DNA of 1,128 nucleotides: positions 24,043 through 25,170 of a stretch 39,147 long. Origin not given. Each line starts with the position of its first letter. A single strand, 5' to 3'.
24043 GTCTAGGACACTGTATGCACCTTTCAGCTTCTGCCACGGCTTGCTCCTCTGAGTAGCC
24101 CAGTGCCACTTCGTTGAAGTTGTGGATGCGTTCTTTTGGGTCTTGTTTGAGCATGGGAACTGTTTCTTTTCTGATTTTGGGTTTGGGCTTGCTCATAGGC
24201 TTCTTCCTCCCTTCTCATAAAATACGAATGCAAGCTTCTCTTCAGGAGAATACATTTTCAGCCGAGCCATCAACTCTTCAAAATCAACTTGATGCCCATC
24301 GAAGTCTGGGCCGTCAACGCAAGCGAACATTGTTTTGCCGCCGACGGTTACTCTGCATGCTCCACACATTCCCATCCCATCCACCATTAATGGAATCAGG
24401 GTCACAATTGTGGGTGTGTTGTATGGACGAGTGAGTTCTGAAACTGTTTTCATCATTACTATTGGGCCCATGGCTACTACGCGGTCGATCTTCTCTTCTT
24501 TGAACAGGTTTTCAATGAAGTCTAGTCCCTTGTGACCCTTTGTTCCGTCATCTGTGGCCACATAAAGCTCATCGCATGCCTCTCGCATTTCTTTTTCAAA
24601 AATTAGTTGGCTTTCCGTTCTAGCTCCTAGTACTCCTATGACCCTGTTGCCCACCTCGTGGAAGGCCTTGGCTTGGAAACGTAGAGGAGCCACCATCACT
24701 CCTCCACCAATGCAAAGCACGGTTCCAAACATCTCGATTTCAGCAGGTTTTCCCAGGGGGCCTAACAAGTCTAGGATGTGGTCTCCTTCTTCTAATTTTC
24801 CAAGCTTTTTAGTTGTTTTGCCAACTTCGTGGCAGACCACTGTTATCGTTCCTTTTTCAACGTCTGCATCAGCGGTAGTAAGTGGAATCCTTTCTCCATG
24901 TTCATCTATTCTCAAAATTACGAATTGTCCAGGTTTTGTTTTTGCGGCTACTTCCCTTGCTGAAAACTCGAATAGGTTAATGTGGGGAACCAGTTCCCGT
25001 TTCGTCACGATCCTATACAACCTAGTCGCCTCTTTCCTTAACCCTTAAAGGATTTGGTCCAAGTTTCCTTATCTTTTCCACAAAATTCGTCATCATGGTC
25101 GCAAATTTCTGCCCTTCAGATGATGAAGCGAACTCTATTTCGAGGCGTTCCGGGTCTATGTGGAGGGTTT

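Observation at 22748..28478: Operon coupling a split HdrA/MvhD unit directly to NfnAB, with no HdrBC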

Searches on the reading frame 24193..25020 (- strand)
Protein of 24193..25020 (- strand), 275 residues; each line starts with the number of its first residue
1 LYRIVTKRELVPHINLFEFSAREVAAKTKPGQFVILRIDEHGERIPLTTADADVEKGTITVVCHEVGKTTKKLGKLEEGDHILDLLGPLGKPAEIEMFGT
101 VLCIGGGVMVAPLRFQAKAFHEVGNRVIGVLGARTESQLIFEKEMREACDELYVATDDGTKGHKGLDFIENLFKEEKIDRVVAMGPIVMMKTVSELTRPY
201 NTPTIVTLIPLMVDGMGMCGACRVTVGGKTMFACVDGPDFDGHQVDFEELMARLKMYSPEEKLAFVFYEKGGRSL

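Call 6: search_protein_families(library=pfam, proteins=[window:24193-25020:-], max_evalue=0.001)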
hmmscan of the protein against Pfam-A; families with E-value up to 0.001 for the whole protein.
window:24193-25020:- (275 aa): 1 family
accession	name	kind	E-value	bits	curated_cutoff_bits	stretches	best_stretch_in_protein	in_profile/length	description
PF10418.14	DHODB_Fe-S_bind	-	5.8e-12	45.6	23.9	1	211-246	3-41/41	Iron-sulfur cluster binding domain of dihydroorotate dehydrogenase B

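Call 9: search_solved_structures(query=window:24193-25020:-, max_evalue=0.00001)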
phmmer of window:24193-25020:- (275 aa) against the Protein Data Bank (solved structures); distinct sequences matched with E-value up to 0.00001: 9.
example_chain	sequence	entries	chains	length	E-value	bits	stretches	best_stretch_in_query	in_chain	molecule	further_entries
5jca_S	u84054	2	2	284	1.9e-92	312.8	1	1-271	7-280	NADH-dependent Ferredoxin:NADP Oxidoreductase (NfnI) subunit beta | NADH-dependent Ferredoxin:NADP Oxidoreductase subunit beta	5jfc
4ylf_A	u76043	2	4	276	6.2e-75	255.3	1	4-266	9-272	Dihydroorotate dehydrogenase B (NAD(+)), electron transfer subunit homolog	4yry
5vj7_B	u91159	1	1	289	1.3e-55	192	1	1-268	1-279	Ferredoxin-NADP(+) reductase subunit alpha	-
1ep1_B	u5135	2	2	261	7.3e-19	71.5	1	3-245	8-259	DIHYDROOROTATE DEHYDROGENASE B (PYRK SUBUNIT)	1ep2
1ep3_B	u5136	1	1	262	7.4e-19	71.5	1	3-245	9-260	DIHYDROOROTATE DEHYDROGENASE B (PYRK SUBUNIT)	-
5ksw_B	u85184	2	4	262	5.5e-18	68.6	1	2-245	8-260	Dihydroorotate dehydrogenase B (NAD(+)), electron transfer subunit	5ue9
3lrx_A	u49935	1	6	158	4.7e-14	55.7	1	77-216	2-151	Putative hydrogenase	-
9nez_C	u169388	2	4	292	4.8e-14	55.7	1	14-241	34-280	Sulfhydrogenase 1 subunit gamma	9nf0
3lyu_A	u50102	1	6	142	1.1e-07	34.9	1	82-204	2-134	Putative hydrogenase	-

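Call 40: search_solved_structures(query=window:24193-25020:-, max_evalue=1e-40, show_alignments=3)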
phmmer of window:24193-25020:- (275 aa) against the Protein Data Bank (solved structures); distinct sequences matched with E-value up to 1e-40: 3.
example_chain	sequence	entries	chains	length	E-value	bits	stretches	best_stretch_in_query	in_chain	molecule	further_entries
5jca_S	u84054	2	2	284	1.9e-92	312.8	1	1-271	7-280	NADH-dependent Ferredoxin:NADP Oxidoreductase (NfnI) subunit beta | NADH-dependent Ferredoxin:NADP Oxidoreductase subunit beta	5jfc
4ylf_A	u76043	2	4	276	6.2e-75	255.3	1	4-266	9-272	Dihydroorotate dehydrogenase B (NAD(+)), electron transfer subunit homolog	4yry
5vj7_B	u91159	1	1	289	1.3e-55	192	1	1-268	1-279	Ferredoxin-NADP(+) reductase subunit alpha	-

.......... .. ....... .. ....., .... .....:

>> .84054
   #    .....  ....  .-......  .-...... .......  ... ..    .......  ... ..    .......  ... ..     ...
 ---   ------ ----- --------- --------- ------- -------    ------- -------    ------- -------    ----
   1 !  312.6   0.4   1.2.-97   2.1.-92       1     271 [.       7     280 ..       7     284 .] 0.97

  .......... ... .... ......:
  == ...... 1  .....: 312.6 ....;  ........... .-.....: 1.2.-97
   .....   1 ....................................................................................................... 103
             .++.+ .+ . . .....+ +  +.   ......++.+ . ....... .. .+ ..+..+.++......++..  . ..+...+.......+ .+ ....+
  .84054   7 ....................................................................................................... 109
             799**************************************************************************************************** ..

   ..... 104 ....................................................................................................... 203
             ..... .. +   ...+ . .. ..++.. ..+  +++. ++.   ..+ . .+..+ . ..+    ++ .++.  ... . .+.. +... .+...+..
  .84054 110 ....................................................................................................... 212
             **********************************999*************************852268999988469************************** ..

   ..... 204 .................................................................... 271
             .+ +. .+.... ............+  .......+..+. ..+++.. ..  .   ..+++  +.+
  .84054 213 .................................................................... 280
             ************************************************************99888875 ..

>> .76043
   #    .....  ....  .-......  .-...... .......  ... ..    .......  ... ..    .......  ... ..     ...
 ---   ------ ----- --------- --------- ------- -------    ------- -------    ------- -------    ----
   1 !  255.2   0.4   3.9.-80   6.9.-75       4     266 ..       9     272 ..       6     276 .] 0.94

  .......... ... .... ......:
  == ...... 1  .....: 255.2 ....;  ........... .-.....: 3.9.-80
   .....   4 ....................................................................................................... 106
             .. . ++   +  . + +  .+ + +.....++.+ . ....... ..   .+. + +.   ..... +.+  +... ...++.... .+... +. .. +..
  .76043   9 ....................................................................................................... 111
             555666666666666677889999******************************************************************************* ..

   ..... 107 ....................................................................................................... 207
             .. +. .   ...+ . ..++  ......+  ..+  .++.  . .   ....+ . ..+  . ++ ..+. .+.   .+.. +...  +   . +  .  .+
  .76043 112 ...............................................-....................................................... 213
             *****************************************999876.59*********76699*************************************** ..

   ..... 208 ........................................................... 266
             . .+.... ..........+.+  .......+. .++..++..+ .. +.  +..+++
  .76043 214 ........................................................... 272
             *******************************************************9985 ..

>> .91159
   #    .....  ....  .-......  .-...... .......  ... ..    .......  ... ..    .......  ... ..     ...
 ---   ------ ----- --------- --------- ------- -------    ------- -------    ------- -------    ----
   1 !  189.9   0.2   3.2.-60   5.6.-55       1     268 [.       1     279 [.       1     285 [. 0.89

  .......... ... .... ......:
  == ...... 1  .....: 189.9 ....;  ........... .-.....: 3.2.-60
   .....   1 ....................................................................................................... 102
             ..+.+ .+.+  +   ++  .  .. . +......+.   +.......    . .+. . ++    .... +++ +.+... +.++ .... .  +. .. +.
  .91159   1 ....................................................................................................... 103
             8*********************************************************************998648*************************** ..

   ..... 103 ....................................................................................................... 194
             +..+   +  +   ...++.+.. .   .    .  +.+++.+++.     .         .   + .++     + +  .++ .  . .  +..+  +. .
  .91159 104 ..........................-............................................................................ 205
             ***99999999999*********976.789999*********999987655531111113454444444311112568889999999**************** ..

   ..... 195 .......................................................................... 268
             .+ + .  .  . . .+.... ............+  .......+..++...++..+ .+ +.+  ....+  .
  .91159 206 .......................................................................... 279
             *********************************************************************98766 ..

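Call 46: find_homologous_proteins(query=window:24193-25020:-, max_evalue=1e-30)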
Query window:24193-25020:- (275 aa): 7987 proteins with E <= 1e-30 among 8000 candidates; the best 120 are listed.
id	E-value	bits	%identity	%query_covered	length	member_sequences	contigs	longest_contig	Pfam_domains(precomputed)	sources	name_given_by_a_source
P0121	1.9e-176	603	99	99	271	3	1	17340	PF10418.15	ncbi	-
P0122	6.1e-166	569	91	100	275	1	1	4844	PF10418.15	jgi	jgi:NAD(P)H-flavin reductase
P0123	4.5e-165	566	92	100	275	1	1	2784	PF10418.15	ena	-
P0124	2.7e-164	563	89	100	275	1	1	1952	PF10418.15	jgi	-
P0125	3.1e-164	563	91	100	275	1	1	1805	PF10418.15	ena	-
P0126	4.6e-164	562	90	100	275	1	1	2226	PF10418.15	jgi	jgi:ferredoxin--NADP+ reductase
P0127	1.4e-163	561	91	100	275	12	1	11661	PF10418.15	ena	-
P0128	3.3e-158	543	87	100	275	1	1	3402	PF10418.15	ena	-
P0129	1.7e-157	541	86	100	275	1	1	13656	PF10418.15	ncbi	-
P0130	2.3e-157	541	85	100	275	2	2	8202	PF10418.15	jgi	-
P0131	2.7e-157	540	87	100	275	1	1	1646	PF10418.15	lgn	-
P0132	1.4e-156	538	85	100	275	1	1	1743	PF10418.15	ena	-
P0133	1.7e-156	538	85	100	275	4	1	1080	PF10418.15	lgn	-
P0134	1.0e-155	535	84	100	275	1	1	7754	PF10418.15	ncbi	-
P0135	2.5e-155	534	84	100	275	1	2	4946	PF10418.15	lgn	-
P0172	1.2e-149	515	82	100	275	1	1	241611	PF10418.15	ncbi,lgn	-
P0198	1.1e-147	509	81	99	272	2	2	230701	PF10418.15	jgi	-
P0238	4.4e-146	503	81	100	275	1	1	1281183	PF10418.15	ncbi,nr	ncbi:MAG: sulfide/dihydroorotate dehydrogenase-like FAD/NAD-binding protein [Candidatus Bathyarchaeo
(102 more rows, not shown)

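Call 49: find_encoding_contigs(protein=P0238, flank=9000, max_places=1)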
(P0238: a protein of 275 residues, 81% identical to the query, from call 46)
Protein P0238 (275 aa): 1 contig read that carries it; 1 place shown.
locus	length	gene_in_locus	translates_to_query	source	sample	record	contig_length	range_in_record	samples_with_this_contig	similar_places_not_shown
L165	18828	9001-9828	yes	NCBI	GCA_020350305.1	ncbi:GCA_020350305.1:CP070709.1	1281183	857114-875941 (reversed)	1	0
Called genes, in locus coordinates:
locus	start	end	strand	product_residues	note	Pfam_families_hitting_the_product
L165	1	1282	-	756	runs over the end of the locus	PF00708:Acylphosphatase, PF07503:zf-HYPF, PF01300:Sua5_yciO_yrdC, PF17788:HypF_C, PF00814:TsaD (faint), PF22521:HypF_C_2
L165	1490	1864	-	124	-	PF01984:dsDNA_bind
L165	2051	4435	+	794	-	PF00890:FAD_binding_2 (weak), PF01266:DAO (weak), PF12831:FAD_oxidored, PF13450:NAD_binding_8 (weak), PF00037:Fer4 (weak), PF12838:Fer4_7 (weak), PF13187:Fer4_9 (weak), PF02662:FlpD, +8 more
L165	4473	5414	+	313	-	PF00890:FAD_binding_2 (faint), PF01134:GIDA (faint), PF01266:DAO (faint), PF03486:HI0933_like (faint), PF07992:Pyr_redox_2, PF12831:FAD_oxidored (weak), PF13738:Pyr_redox_3, PF00070:Pyr_redox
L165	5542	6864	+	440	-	PF00890:FAD_binding_2 (weak), PF01266:DAO (faint), PF07992:Pyr_redox_2 (faint), PF12831:FAD_oxidored (weak), PF13450:NAD_binding_8 (weak)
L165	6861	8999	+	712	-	PF00890:FAD_binding_2, PF01266:DAO (weak), PF07992:Pyr_redox_2, PF12831:FAD_oxidored (weak), PF13450:NAD_binding_8, PF13187:Fer4_9 (weak), PF14697:Fer4_21 (weak), PF02662:FlpD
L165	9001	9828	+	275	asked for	PF10418:DHODB_Fe-S_bind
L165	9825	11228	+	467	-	PF03807:F420_oxidored (faint), PF14691:Fer4_20, PF00070:Pyr_redox (weak), PF01266:DAO (weak), PF01946:Thi4 (weak), PF03486:HI0933_like (faint), PF07992:Pyr_redox_2, PF13450:NAD_binding_8, +1 more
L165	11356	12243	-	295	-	PF00348:polyprenyl_synt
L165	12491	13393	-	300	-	PF03916:NrfD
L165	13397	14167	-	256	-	PF12797:Fer4_2 (weak), PF12838:Fer4_7, PF13187:Fer4_9, PF13237:Fer4_10 (weak), PF13247:Fer4_11, PF00037:Fer4 (weak), PF12797:Fer4_2 (weak), PF12837:Fer4_6, +7 more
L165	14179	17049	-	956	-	PF04879:Molybdop_Fe4S4, PF00384:Molybdopterin, PF01568:Molydop_binding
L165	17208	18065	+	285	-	PF24859:FdhE_central (faint)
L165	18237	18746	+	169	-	-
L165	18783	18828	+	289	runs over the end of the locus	PF01040:UbiA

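Call 50: find_encoding_contigs(protein=P0172, flank=9000, max_places=1)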
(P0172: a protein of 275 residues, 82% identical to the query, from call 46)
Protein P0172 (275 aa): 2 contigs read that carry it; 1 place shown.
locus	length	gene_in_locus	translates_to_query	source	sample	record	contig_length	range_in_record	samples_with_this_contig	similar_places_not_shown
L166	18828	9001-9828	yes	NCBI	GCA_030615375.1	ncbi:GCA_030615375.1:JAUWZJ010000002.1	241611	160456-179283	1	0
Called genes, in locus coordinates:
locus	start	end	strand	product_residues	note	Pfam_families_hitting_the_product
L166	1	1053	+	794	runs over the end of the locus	PF00890:FAD_binding_2 (weak), PF01266:DAO (weak), PF12831:FAD_oxidored, PF13450:NAD_binding_8 (weak), PF00037:Fer4 (weak), PF12838:Fer4_7 (weak), PF13187:Fer4_9 (weak), PF02662:FlpD, +9 more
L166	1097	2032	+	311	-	PF00890:FAD_binding_2 (weak), PF01134:GIDA (faint), PF01266:DAO (faint), PF01946:Thi4 (weak), PF07992:Pyr_redox_2, PF12831:FAD_oxidored (weak), PF13738:Pyr_redox_3, PF00070:Pyr_redox, +2 more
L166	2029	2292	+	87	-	-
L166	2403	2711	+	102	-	-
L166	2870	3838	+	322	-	PF01266:DAO (weak), PF01946:Thi4 (weak), PF03486:HI0933_like (weak), PF07992:Pyr_redox_2, PF12831:FAD_oxidored (weak), PF13434:Lys_Orn_oxgnase (weak), PF13738:Pyr_redox_3, PF00070:Pyr_redox, +4 more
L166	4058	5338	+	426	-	PF02812:ELFV_dehydrog_N, PF00208:ELFV_dehydrog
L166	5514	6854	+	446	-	PF07992:Pyr_redox_2, PF00890:FAD_binding_2 (weak), PF01266:DAO (faint), PF12831:FAD_oxidored (weak), PF13450:NAD_binding_8, PF00037:Fer4 (weak)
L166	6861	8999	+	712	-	PF00890:FAD_binding_2, PF01266:DAO (weak), PF07992:Pyr_redox_2, PF12831:FAD_oxidored, PF13450:NAD_binding_8, PF13187:Fer4_9 (weak), PF14697:Fer4_21 (weak), PF02662:FlpD, +1 more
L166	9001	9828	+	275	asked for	PF10418:DHODB_Fe-S_bind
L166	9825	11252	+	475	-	PF14691:Fer4_20, PF01262:AlaDh_PNT_C (faint), PF01266:DAO (faint), PF01946:Thi4 (weak), PF07992:Pyr_redox_2, PF13450:NAD_binding_8, PF13738:Pyr_redox_3 (weak), PF00070:Pyr_redox (weak), +3 more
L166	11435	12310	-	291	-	PF02754:CCG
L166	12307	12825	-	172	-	PF13183:Fer4_8, PF12838:Fer4_7 (weak), PF13187:Fer4_9 (weak), PF13534:Fer4_17 (weak)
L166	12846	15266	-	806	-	PF00890:FAD_binding_2 (weak), PF01266:DAO (weak), PF12831:FAD_oxidored, PF13450:NAD_binding_8 (weak), PF13187:Fer4_9 (weak), PF12838:Fer4_7 (weak), PF14697:Fer4_21, PF02662:FlpD, +6 more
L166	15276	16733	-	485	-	PF27537:HoxH, PF00374:NiFeSe_Hases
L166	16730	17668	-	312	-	PF01058:Oxidored_q6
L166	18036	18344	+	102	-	PF19027:DUF5752 (weak)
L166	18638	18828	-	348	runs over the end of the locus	PF01895:PhoU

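Call 51: find_encoding_contigs(protein=P0198, flank=9000, max_places=1)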
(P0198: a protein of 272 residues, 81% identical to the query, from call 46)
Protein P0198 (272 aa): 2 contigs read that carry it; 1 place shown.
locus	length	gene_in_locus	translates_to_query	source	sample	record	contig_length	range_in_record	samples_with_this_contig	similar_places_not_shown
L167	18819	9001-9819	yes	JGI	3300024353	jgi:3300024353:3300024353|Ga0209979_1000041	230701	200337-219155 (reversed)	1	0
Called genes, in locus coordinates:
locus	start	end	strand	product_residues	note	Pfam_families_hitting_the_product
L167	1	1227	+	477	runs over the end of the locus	PF02310:B12-binding, PF04055:Radical_SAM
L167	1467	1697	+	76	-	PF01946:Thi4 (weak), PF03486:HI0933_like (weak), PF07992:Pyr_redox_2 (weak), PF00890:FAD_binding_2 (weak), PF01266:DAO (weak), PF12831:FAD_oxidored, PF13450:NAD_binding_8 (weak)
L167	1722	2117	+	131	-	PF07992:Pyr_redox_2, PF13738:Pyr_redox_3, PF00070:Pyr_redox (weak)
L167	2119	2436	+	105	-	PF07992:Pyr_redox_2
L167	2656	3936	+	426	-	PF02812:ELFV_dehydrog_N, PF00208:ELFV_dehydrog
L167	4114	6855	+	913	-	PF00890:FAD_binding_2 (weak), PF12831:FAD_oxidored (weak), PF13450:NAD_binding_8 (weak), PF14691:Fer4_20, PF01266:DAO (weak), PF07992:Pyr_redox_2, PF13450:NAD_binding_8, PF00070:Pyr_redox (weak), +9 more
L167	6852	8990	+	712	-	PF00890:FAD_binding_2, PF01266:DAO (weak), PF03486:HI0933_like (faint), PF07992:Pyr_redox_2, PF12831:FAD_oxidored, PF13450:NAD_binding_8, PF14697:Fer4_21 (weak), PF02662:FlpD, +2 more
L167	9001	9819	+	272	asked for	PF10418:DHODB_Fe-S_bind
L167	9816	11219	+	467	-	PF03807:F420_oxidored (faint), PF14691:Fer4_20, PF07992:Pyr_redox_2 (weak), PF01266:DAO (weak), PF07992:Pyr_redox_2, PF13450:NAD_binding_8, PF13738:Pyr_redox_3 (weak), PF00070:Pyr_redox (weak), +4 more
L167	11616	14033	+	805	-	PF07992:Pyr_redox_2 (faint), PF01266:DAO (weak), PF12831:FAD_oxidored (weak), PF13450:NAD_binding_8 (weak), PF13187:Fer4_9 (weak), PF12838:Fer4_7 (weak), PF14697:Fer4_21 (weak), PF02662:FlpD, +4 more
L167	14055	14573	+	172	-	PF13183:Fer4_8, PF13187:Fer4_9 (weak), PF13534:Fer4_17 (weak)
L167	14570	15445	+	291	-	PF02754:CCG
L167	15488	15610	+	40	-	-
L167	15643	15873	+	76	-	PF09834:DUF2061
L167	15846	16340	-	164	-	-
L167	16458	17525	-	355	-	PF04014:MazE_antitoxin (weak), PF01895:PhoU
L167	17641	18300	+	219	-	PF01597:GCV_H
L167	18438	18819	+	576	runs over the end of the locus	PF14691:Fer4_20, PF01946:Thi4 (weak), PF03486:HI0933_like (weak), PF07992:Pyr_redox_2, PF00070:Pyr_redox (weak), PF01266:DAO, PF13450:NAD_binding_8, PF14697:Fer4_21, +14 more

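Call 57: search_protein_families(library=ncbifam, proteins=[window:24193-25020:-], max_evalue=1e-10)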
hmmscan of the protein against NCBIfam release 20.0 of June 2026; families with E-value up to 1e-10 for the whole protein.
window:24193-25020:- (275 aa): 13 families
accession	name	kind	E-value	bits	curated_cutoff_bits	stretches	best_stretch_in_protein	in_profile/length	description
NF004862.0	PRK06222.1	subfamily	3.7e-114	381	220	1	1-270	1-273/281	sulfide/dihydroorotate dehydrogenase-like FAD/NAD-binding protein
NF009414.0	PRK12778.1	equivalog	3.7e-102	342.9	1103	1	1-263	1-266/752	bifunctional dihydroorotate dehydrogenase B NAD binding subunit/NADPH-dependent glutamate synthase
NF009413.0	PRK12775.1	equivalog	7.7e-83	278.9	1895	1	1-264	1-267/1006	putative trifunctional 2-polyprenylphenol hydroxylase/glutamate synthase subunit beta/ferritin domain-containing protein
NF009415.0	PRK12779.1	equivalog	3.4e-51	174.2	1519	1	2-262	651-935/944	putative bifunctional glutamate synthase subunit beta/2-polyprenylphenol hydroxylase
NF000796.0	PRK00054.1-1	equivalog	5.2e-41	140.6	224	1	5-250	9-240/254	dihydroorotate dehydrogenase electron transfer subunit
NF000798.0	PRK00054.1-3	equivalog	5.7e-35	121.1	219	1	15-245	19-242/244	dihydroorotate dehydrogenase electron transfer subunit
NF000799.0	PRK00054.1-4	equivalog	1.3e-33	116.2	314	1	4-245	9-256/258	dihydroorotate dehydrogenase electron transfer subunit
NF000797.0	PRK00054.1-2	equivalog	2.9e-28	98.9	270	1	3-243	18-263/267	dihydroorotate dehydrogenase electron transfer subunit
NF006220.0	PRK08345.1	subfamily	1.5e-19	70.4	395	1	6-241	17-283/294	cytochrome-c3 hydrogenase subunit gamma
TIGR02911.1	sulfite_red_B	equivalog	1.3e-15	57.3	288.6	1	9-241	12-252/261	anaerobic sulfite reductase subunit AsrB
NF040835.1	sulfhyd_HydG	equivalog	5.6e-15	55.4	650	1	14-241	34-280/292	NADPH-dependent hydrogenase/sulfhydrogenase 1 subunit gamma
NF004470.0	PRK05802.1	equivalog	6.2e-14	51.7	313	1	4-231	70-310/330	sulfide/dihydroorotate dehydrogenase-like FAD/NAD-binding protein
NF040830.1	sulfhyd_ShyC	equivalog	7.8e-14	51.5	600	0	3-115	10-125/288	NAD(P)-dependent hydrogenase/sulfhydrogenase 2 subunit gamma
